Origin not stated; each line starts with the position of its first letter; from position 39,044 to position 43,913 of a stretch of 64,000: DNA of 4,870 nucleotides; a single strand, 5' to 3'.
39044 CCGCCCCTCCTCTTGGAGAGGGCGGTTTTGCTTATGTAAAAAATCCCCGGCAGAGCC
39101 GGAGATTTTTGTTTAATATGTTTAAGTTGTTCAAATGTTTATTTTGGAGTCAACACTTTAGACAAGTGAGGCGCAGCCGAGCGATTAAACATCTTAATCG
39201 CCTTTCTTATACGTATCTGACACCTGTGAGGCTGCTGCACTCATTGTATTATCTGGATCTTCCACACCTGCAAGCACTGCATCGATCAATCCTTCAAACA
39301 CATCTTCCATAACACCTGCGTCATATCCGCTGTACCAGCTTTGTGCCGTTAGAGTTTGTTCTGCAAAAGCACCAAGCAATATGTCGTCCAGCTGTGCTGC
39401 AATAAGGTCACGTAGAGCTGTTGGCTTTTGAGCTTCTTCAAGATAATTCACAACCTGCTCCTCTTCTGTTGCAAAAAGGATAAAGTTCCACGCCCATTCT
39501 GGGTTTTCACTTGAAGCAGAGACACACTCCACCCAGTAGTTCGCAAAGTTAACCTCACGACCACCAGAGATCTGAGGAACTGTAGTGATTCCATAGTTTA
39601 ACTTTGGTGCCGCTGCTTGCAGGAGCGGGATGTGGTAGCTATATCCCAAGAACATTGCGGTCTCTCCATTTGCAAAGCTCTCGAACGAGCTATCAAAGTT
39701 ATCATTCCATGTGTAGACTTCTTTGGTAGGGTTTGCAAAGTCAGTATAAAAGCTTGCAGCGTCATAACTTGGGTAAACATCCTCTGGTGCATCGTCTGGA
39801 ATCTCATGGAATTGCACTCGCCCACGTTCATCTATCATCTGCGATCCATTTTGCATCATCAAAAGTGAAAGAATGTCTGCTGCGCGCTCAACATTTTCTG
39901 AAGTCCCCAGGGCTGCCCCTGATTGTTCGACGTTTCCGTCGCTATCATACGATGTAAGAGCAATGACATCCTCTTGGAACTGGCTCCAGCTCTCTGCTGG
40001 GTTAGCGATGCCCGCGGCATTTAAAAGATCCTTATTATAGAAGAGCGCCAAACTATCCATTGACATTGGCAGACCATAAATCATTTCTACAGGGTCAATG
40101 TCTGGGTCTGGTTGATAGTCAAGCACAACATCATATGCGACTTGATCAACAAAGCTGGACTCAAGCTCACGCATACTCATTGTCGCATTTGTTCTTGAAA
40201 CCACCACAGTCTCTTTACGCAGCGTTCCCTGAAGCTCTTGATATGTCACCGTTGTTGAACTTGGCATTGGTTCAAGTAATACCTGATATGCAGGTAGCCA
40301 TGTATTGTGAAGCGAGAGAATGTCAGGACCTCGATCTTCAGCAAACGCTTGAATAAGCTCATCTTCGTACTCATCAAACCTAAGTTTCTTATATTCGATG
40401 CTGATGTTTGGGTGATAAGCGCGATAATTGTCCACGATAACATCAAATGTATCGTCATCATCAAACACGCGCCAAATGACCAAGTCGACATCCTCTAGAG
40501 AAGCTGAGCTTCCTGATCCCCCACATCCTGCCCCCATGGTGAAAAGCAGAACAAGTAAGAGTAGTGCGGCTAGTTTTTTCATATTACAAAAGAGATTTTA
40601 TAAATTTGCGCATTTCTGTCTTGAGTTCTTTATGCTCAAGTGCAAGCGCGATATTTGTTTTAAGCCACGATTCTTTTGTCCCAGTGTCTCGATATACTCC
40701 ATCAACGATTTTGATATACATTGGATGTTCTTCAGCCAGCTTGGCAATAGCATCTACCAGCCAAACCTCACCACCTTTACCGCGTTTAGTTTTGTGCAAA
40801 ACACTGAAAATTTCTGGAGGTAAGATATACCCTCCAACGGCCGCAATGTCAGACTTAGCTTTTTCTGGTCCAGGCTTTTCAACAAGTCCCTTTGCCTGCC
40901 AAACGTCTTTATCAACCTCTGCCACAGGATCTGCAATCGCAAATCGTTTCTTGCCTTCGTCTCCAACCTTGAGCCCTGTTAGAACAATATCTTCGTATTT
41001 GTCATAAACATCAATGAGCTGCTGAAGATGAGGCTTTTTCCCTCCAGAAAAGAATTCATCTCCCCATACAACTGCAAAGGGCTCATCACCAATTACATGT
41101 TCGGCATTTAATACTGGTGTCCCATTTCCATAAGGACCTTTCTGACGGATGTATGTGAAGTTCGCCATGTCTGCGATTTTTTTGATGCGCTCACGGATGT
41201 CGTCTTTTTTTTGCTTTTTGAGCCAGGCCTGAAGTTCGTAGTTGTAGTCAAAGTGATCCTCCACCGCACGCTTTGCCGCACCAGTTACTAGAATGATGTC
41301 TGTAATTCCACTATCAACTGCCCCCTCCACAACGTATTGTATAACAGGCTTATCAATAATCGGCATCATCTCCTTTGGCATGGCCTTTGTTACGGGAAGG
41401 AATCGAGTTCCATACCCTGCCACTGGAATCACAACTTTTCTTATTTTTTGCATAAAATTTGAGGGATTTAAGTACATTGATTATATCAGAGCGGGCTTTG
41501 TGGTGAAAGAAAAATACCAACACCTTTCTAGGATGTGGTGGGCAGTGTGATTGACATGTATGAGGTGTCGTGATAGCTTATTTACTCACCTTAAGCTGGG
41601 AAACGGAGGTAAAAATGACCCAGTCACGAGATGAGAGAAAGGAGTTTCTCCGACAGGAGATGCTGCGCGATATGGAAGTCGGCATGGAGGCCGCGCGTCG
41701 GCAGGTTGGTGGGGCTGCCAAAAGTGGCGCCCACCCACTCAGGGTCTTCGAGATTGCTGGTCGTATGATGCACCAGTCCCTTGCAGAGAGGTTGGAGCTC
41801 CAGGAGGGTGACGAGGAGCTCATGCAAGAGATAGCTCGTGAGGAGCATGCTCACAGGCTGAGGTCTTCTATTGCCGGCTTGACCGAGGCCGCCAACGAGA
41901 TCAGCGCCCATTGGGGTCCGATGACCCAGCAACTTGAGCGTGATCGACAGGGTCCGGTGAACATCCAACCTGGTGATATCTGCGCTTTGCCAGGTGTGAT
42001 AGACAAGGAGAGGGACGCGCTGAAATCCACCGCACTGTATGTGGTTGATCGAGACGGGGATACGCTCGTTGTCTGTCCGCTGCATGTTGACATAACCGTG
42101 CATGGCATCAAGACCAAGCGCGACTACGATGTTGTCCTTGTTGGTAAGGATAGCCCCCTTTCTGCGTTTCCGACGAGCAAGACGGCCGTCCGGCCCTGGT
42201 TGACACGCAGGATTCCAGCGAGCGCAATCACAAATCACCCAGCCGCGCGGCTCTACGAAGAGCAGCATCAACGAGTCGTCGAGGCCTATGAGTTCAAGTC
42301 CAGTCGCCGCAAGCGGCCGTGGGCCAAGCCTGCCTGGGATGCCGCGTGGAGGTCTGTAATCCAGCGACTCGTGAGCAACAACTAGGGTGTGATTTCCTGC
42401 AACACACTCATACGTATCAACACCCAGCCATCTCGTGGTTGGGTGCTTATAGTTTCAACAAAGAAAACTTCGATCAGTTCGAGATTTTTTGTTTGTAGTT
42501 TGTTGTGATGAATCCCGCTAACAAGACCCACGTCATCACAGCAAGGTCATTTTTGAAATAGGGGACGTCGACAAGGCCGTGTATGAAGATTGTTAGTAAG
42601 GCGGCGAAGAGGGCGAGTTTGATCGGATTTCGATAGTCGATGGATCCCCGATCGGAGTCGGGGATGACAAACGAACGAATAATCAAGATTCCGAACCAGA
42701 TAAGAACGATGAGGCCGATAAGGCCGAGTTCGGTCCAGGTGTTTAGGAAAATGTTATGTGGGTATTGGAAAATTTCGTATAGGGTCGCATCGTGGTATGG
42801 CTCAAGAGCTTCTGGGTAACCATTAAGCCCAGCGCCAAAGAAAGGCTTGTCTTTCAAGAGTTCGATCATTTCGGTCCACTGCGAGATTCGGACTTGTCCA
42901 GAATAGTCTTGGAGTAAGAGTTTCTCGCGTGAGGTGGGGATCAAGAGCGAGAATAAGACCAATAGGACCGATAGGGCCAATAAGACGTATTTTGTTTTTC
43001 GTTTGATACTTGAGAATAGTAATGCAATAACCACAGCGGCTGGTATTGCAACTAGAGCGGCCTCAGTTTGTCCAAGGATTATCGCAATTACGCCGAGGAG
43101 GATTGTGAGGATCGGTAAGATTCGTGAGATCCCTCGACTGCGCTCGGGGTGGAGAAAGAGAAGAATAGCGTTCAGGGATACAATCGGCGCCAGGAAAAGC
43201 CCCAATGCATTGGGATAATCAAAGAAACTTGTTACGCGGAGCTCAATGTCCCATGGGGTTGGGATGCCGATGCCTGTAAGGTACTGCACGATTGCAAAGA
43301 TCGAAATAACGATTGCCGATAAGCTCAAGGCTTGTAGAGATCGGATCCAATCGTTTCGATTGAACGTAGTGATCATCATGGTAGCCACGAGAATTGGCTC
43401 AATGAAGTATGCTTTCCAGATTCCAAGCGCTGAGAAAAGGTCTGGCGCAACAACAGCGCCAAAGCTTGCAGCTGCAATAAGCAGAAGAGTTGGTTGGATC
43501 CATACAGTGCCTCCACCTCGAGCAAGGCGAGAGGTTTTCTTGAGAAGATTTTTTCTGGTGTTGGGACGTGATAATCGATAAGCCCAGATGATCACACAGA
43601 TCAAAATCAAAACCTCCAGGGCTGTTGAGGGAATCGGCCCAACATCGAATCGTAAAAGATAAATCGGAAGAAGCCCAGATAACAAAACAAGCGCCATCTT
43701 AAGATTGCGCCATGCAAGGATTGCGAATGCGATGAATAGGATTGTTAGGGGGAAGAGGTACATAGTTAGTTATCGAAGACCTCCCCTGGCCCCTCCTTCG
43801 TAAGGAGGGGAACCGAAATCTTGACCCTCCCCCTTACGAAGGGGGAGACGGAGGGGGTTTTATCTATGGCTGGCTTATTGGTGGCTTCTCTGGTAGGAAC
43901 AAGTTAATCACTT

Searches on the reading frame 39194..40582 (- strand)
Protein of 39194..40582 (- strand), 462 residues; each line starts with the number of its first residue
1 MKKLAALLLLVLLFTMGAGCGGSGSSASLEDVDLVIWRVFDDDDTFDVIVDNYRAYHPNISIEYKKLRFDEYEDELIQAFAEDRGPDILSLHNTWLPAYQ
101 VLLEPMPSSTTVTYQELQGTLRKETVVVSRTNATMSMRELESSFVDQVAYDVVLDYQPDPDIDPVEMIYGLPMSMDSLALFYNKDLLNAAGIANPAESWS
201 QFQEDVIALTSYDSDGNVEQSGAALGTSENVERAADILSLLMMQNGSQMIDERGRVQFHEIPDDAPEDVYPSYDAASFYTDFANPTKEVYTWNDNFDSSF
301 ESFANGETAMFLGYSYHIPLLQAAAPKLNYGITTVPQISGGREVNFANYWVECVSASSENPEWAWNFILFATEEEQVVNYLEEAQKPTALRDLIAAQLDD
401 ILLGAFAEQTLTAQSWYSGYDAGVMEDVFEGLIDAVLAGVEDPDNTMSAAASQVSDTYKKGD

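Call 5: search_protein_families(library=pfam, proteins=[window:39194-40582:-], max_evalue=0.001)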
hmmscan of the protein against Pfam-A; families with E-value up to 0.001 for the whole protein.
window:39194-40582:- (462 aa): 2 families
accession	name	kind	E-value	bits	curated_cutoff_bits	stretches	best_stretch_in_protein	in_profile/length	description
PF01547.30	SBP_bac_1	-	8.6e-22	78.9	26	1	44-376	8-305/307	Bacterial extracellular solute-binding protein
PF13416.11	SBP_bac_8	-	5e-20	72.9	27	1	50-382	3-254/279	Bacterial extracellular solute-binding protein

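Call 57: search_protein_families(library=ncbifam, proteins=[window:39194-40582:-], max_evalue=0.01)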
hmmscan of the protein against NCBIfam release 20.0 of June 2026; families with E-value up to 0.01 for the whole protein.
window:39194-40582:- (462 aa): 3 families
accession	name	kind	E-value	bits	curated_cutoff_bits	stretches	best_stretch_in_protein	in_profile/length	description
NF053763.1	ABCarbgalBndGanS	equivalog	1.1e-11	44.2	700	2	327-456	281-413/420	galactooligosaccharide ABC transporter substrate-binding protein GanS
NF007011.0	PRK09474.1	equivalog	4.9e-10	38.8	291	1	295-368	235-306/396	maltose/maltodextrin ABC transporter substrate-binding protein MalE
TIGR03850.1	bind_CPR_0540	equivalog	0.00019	20.2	299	0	167-202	150-184/437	carbohydrate ABC transporter substrate-binding protein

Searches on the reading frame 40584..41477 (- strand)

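Call 5: search_protein_families(library=pfam, proteins=[window:40584-41477:-], max_evalue=0.001)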
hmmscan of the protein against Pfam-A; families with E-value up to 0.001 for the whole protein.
window:40584-41477:- (297 aa): 1 family
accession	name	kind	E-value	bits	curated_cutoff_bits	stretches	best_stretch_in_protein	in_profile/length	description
PF00483.29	NTP_transferase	-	1.8e-26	93.7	21.2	1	15-276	2-240/245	Nucleotidyl transferase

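Call 57: search_protein_families(library=ncbifam, proteins=[window:40584-41477:-], max_evalue=0.01)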
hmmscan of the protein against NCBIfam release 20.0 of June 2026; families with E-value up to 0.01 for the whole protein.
window:40584-41477:- (297 aa): 27 families (the best 25 are shown)
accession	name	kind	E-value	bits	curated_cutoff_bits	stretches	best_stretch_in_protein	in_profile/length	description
TIGR01099.1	galU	equivalog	1.3e-86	290.4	326.8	1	12-274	1-261/261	UTP--glucose-1-phosphate uridylyltransferase GalU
NF009928.0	PRK13389.1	equivalog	1.9e-56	191.4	548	1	9-295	5-296/302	UTP--glucose-1-phosphate uridylyltransferase GalU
NF007516.0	PRK10122.1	equivalog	5.2e-51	173.6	534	1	14-297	5-295/297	UTP--glucose-1-phosphate uridylyltransferase GalF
TIGR01105.1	galF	equivalog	4.1e-48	164.1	659.2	1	14-297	5-295/297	GalU regulator GalF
TIGR01208.1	rmlA_long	equivalog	2.1e-31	109.1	320.25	2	88-279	54-235/353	glucose-1-phosphate thymidylyltransferase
TIGR03992.1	Arch_glmU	subfamily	2.3e-29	102.5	292.1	2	14-83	2-71/393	bifunctional sugar-1-phosphate nucleotidylyltransferase/acetyltransferase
NF041313.1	UDPGP_AglF_Halo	equivalog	7.4e-21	74.7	400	2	14-81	2-69/234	UTP--glucose-1-phosphate uridylyltransferase AglF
NF041173.1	Sug_nt_acttase_Thmprot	equivalog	4.4e-18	65.4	600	1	14-280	2-230/405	bifunctional sugar-1-phosphate nucleotidylyltransferase/acetyltransferase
TIGR01207.1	rmlA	equivalog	4.5e-16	58.8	360.65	2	16-68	3-55/286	glucose-1-phosphate thymidylyltransferase RfbA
NF012024.0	PRK15480.1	equivalog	9e-16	57.8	588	2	11-66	2-57/292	glucose-1-phosphate thymidylyltransferase RfbA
NF045761.1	NAMPUrTaseMurU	equivalog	7.9e-10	39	250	1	14-72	2-60/226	N-acetylmuramate alpha-1-phosphate uridylyltransferase MurU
NF049965.1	GlMnHpPGnyltfHddC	equivalog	4.4e-08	33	300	1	15-81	3-69/221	D-glycero-D-manno-heptose 1-phosphate guanosyltransferase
NF052502.1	man1P_GTase_Rv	exception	1e-07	31.2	440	1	15-77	3-65/352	mannose-1-phosphate guanylyltransferase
TIGR02623.1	G1P_cyt_trans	equivalog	1.9e-07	30.8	300.25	1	14-142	2-130/255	glucose-1-phosphate cytidylyltransferase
TIGR01173.1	glmU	equivalog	3.3e-07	29.5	366.85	1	14-90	2-73/452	bifunctional UDP-N-acetylglucosamine diphosphorylase/glucosamine-1-phosphate N-acetyltransferase GlmU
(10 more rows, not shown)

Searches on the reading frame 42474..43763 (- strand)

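Call 6: search_protein_families(library=pfam, proteins=[window:42474-43763:-], max_evalue=0.001)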
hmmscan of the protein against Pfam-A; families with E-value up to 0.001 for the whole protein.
window:42474-43763:- (429 aa): 1 family
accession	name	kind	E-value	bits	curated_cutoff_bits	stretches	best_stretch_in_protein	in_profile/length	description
PF04932.20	Wzy_C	-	1.4e-20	74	31.7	1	220-355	2-149/149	O-Antigen ligase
